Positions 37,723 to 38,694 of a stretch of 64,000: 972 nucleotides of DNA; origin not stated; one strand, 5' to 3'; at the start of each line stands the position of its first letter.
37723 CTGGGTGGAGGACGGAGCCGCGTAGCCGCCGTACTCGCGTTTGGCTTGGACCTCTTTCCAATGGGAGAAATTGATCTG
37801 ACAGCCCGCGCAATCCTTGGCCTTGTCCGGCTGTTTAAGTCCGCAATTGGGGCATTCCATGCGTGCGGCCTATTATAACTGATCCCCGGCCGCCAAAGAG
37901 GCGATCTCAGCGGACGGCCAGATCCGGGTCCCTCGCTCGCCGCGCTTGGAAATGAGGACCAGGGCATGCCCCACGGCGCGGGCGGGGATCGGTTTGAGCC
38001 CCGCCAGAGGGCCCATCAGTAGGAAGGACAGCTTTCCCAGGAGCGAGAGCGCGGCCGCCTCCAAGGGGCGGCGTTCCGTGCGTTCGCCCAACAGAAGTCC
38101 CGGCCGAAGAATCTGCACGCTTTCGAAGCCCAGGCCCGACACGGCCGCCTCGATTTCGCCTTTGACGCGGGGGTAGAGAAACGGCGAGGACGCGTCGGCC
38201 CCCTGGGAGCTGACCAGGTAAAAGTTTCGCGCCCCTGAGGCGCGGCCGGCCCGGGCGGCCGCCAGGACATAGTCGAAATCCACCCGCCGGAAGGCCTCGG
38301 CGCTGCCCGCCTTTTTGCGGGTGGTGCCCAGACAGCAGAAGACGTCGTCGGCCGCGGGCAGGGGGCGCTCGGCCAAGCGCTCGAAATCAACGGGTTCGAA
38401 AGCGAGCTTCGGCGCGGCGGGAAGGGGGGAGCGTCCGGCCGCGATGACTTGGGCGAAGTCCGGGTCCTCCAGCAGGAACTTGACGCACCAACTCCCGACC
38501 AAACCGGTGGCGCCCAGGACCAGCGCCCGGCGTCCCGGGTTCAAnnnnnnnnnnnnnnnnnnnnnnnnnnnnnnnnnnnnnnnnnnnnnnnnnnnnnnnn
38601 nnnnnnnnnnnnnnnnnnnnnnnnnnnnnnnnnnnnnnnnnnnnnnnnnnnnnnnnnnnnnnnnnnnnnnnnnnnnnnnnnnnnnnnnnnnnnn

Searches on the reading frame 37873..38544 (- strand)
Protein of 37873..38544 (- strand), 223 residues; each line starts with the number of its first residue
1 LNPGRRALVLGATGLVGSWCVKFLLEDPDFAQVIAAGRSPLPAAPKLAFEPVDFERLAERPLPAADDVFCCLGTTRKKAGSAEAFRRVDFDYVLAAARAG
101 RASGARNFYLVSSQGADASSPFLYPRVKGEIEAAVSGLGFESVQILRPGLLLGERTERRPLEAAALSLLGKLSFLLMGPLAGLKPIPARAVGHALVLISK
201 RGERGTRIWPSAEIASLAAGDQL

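Call 44: search_protein_families(library=pfam, proteins=[window:37873-38544:-], max_evalue=0.001)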
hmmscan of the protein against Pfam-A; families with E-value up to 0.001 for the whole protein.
window:37873-38544:- (223 aa): 3 families
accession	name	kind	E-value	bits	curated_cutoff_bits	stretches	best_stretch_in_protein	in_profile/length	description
PF01370.27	Epimerase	-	7.3e-05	22.7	20.9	1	7-114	1-116/240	NAD dependent epimerase/dehydratase family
PF13460.12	NAD_binding_10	-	0.00025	21.4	27.2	1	11-124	1-109/184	NAD(P)H-binding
PF01118.30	Semialdhyde_dh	-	0.0006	20.6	26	0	8-77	3-79/121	Semialdehyde dehydrogenase, NAD binding domain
